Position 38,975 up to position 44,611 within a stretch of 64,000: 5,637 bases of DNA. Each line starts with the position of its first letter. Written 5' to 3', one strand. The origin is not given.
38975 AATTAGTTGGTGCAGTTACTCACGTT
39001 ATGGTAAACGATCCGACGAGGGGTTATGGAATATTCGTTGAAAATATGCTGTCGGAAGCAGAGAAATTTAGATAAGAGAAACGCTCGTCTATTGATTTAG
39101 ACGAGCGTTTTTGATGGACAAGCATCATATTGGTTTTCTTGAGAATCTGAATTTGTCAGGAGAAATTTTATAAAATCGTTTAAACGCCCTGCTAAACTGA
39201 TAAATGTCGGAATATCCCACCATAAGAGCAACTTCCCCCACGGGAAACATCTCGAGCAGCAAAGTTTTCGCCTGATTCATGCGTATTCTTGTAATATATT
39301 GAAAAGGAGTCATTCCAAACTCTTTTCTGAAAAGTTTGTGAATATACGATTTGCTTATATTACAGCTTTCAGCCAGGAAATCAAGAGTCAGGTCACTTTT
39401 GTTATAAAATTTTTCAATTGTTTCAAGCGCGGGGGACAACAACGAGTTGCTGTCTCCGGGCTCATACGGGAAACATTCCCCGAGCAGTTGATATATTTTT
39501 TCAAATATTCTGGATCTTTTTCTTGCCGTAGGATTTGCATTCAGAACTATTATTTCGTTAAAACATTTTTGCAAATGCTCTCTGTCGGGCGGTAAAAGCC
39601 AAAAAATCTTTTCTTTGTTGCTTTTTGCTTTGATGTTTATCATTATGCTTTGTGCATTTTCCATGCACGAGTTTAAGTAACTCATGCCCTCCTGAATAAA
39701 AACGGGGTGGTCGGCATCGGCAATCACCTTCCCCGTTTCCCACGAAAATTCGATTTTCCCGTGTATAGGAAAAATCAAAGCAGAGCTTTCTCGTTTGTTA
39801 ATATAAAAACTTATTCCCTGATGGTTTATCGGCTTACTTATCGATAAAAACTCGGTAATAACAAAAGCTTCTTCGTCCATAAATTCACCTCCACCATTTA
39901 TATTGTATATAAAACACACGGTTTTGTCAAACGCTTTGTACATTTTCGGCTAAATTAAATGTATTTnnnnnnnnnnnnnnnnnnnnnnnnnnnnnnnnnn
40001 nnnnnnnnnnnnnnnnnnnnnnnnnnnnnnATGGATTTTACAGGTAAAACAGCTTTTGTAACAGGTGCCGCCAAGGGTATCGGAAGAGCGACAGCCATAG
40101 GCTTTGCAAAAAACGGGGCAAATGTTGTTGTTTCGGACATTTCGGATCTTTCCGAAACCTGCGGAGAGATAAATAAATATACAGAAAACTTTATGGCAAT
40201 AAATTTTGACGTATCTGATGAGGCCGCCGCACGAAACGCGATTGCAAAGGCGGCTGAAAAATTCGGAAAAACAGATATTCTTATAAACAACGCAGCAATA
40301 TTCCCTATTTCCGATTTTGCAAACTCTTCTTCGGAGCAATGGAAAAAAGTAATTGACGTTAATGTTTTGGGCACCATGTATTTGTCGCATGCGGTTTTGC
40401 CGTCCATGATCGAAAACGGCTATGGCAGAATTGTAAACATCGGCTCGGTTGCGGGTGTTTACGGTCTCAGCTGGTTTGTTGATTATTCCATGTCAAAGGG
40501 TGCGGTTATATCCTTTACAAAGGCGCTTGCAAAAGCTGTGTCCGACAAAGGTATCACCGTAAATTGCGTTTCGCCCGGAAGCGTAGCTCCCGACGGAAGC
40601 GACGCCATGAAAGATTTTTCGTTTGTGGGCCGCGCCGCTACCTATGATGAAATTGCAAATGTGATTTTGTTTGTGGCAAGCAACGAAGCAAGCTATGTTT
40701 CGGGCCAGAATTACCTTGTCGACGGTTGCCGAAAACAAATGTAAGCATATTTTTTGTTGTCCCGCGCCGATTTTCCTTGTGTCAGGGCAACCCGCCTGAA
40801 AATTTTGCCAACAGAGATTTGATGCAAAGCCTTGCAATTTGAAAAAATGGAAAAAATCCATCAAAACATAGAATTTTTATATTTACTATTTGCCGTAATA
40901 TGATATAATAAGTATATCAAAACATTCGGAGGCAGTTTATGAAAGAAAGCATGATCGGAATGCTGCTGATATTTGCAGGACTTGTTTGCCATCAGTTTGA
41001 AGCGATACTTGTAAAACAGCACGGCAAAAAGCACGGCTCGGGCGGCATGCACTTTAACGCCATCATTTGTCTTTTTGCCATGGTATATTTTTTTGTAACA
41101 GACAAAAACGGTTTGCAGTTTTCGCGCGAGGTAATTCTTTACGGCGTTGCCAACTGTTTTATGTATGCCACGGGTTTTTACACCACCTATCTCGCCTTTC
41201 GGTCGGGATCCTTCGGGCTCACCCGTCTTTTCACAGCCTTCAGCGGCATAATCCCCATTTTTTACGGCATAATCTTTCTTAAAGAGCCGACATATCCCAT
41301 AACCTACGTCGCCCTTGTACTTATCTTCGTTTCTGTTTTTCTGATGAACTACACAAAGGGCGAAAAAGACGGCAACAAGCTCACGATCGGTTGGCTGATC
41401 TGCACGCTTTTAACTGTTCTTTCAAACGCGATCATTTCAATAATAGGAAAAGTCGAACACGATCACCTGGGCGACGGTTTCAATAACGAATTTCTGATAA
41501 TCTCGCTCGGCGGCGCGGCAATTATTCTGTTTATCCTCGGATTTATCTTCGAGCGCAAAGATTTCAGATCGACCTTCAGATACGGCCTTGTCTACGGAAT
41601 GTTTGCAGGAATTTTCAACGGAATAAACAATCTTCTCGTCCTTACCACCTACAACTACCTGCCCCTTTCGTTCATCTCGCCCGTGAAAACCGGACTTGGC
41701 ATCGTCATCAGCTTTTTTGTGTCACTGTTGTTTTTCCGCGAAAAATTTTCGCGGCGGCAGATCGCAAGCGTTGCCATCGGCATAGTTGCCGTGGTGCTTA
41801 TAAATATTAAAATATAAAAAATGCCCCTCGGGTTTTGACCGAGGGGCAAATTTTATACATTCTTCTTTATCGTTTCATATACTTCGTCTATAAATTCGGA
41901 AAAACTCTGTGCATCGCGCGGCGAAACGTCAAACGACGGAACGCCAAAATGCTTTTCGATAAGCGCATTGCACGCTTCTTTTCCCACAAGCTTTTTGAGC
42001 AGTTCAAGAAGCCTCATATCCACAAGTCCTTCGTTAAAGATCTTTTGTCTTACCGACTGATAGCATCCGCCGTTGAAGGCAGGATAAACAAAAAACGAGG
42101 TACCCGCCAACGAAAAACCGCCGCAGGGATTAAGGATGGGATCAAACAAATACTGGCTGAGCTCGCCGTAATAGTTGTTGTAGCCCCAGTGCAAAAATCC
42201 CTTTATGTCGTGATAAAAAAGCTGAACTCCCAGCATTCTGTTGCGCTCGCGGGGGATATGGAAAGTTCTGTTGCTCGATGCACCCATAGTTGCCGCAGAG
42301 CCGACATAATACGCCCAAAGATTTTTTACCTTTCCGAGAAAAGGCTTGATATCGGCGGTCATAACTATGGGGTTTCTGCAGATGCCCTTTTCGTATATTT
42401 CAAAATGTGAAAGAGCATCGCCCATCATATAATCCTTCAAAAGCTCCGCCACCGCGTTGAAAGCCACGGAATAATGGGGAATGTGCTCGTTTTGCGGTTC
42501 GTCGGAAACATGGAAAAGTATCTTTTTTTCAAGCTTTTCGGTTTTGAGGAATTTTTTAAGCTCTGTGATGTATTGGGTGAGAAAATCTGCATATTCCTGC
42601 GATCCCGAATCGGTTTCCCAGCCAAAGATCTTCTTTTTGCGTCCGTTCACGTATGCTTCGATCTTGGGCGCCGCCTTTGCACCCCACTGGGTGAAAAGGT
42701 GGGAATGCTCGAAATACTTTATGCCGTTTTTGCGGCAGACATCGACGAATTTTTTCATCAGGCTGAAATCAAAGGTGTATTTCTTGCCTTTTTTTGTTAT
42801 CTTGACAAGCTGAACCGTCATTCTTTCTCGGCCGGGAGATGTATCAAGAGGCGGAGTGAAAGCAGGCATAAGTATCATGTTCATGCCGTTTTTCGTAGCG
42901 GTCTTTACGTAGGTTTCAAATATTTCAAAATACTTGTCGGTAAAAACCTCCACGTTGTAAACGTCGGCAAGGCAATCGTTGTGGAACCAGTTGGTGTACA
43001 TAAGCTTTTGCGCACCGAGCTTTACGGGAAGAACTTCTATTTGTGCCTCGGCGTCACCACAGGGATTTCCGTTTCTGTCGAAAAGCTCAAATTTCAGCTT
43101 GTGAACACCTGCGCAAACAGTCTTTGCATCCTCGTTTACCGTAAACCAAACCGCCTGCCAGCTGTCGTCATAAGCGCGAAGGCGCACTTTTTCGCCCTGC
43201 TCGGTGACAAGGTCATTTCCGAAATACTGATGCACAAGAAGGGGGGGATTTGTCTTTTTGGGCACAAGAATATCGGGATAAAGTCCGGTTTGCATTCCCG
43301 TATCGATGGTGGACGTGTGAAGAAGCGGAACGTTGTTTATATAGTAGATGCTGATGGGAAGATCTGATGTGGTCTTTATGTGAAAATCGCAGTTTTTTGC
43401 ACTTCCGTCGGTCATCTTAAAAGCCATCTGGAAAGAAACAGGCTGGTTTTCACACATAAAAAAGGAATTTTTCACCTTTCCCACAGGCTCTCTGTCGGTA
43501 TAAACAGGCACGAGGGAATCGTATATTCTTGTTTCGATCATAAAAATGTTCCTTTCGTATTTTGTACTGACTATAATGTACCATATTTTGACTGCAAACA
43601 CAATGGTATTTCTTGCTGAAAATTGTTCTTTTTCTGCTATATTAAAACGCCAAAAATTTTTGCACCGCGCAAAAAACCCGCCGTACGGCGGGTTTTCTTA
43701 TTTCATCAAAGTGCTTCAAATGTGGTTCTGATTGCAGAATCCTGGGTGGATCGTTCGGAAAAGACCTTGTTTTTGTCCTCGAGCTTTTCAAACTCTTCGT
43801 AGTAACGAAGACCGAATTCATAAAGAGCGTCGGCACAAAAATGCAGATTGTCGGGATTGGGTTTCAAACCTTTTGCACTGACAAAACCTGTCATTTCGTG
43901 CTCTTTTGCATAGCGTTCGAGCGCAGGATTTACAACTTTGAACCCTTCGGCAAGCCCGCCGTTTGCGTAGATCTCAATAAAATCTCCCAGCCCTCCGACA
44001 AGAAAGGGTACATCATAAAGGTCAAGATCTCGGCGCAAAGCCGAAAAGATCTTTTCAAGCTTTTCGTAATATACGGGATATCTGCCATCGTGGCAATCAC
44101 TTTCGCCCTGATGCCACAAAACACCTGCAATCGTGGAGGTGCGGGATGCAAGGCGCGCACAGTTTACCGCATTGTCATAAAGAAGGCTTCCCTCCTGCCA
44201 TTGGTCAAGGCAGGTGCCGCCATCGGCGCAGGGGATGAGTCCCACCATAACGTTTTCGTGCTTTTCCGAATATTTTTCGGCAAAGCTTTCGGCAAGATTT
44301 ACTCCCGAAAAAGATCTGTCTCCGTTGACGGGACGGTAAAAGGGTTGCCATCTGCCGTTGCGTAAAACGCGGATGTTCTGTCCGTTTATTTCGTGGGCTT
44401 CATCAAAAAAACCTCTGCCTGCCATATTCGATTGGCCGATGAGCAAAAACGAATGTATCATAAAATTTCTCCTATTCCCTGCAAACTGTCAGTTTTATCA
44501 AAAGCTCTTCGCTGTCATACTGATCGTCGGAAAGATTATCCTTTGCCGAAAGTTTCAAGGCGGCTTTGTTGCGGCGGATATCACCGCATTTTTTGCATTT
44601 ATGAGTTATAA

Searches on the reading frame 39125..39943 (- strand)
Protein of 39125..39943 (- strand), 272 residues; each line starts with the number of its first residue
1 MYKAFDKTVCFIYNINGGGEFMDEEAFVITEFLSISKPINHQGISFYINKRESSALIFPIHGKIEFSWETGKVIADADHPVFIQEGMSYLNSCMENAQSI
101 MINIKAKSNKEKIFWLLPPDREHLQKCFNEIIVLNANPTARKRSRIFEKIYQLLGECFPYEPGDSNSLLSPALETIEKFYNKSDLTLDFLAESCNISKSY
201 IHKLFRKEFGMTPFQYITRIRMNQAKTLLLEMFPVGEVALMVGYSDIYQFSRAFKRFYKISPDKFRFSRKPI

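Call 8: search_protein_families(library=pfam, proteins=[window:39125-39943:-])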
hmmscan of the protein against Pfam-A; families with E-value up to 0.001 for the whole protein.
window:39125-39943:- (272 aa): 2 families
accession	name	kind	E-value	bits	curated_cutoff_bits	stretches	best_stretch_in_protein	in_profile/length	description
PF12833.13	HTH_18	-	2.1e-22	79.7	33.6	1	190-266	1-78/80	Helix-turn-helix domain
PF00165.29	HTH_AraC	-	7.5e-16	58.3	26.6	2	183-218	7-42/42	Bacterial regulatory helix-turn-helix proteins, AraC family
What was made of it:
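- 39125..39943 (-): AraC-family regulator, part of the next cassette. Pfam HTH_18 and HTH_AraC (call 8).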

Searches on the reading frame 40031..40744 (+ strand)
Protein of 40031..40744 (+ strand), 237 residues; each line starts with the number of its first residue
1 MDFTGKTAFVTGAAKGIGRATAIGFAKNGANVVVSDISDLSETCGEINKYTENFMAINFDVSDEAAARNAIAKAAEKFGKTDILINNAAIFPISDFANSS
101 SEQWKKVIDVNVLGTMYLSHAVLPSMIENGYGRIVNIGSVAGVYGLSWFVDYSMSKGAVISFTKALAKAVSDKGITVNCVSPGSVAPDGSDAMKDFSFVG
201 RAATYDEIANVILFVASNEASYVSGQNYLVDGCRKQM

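Call 8: search_protein_families(library=pfam, proteins=[window:40031-40744:+])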
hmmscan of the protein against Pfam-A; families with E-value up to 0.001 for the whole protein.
window:40031-40744:+ (237 aa): 4 families
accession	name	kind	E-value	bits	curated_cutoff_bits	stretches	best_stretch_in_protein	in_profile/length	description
PF00106.31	adh_short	-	2.2e-55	187.6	26.6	1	6-189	1-186/195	short chain dehydrogenase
PF13561.12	adh_short_C2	-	1.8e-54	185.3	27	1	12-232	1-233/236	Enoyl-(Acyl carrier protein) reductase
PF08659.16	KR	-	4.4e-13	50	22.6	1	8-181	3-174/180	KR domain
PF01370.27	Epimerase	-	6.5e-05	22.9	20.9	1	9-145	2-120/240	NAD dependent epimerase/dehydratase family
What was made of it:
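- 40031..40744 (+): Short-chain dehydrogenase, part of the same cassette. Pfam adh_short (call 8).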

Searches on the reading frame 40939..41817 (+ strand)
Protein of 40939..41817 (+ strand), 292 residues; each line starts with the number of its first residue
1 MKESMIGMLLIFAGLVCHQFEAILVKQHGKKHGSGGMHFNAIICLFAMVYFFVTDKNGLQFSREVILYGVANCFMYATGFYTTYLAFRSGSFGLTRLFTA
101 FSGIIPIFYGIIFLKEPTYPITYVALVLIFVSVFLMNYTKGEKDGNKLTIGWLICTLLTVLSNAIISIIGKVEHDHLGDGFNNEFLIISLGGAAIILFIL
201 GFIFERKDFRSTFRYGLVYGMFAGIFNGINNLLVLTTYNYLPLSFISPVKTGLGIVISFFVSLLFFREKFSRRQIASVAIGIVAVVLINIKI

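Call 8: search_protein_families(library=pfam, proteins=[window:40939-41817:+])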
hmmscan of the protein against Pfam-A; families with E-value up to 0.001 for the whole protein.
window:40939-41817:+ (292 aa): 2 families
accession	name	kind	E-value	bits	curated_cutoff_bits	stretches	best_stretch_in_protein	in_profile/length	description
PF00892.27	EamA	-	2.2e-17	64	28.2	2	152-289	3-134/135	EamA-like transporter family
PF06800.18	Sugar_transport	-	4.2e-07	30.1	26.3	1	35-287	29-272/280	Sugar transport protein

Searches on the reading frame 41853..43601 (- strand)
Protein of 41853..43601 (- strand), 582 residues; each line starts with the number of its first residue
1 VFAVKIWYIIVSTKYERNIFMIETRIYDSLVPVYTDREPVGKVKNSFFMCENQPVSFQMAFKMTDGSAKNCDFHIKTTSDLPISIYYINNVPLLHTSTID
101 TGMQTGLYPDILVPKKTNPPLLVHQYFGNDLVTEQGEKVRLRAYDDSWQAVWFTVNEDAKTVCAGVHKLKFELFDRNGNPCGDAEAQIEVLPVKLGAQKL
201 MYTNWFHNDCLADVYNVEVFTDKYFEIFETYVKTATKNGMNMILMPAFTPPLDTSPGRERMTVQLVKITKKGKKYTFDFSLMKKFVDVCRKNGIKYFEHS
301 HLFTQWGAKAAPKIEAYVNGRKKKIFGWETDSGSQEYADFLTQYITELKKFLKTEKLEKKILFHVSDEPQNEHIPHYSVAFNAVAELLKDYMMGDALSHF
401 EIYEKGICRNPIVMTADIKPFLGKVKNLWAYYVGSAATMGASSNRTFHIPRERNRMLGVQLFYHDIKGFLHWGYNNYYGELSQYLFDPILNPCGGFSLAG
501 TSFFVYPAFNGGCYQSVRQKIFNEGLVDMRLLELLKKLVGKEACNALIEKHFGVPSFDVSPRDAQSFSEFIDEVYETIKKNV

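Call 8: search_protein_families(library=pfam, proteins=[window:41853-43601:-])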
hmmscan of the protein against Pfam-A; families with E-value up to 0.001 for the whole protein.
window:41853-43601:- (582 aa): 1 family
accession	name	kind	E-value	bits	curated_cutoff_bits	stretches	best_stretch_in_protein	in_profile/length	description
PF13320.12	GH123_cat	-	8.3e-87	292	23.1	1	205-535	1-324/324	Glycoside hydrolase 123, catalytic domain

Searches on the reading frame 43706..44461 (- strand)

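Call 39: search_protein_families(library=pfam, proteins=[window:43706-44461:-])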
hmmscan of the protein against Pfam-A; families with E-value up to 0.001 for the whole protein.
window:43706-44461:- (251 aa): 1 family
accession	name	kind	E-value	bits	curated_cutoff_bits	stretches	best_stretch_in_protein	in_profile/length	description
PF03629.24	SASA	-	1.4e-48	165.9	24.8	1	4-224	4-224/226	Carbohydrate esterase, sialic acid-specific acetylesterase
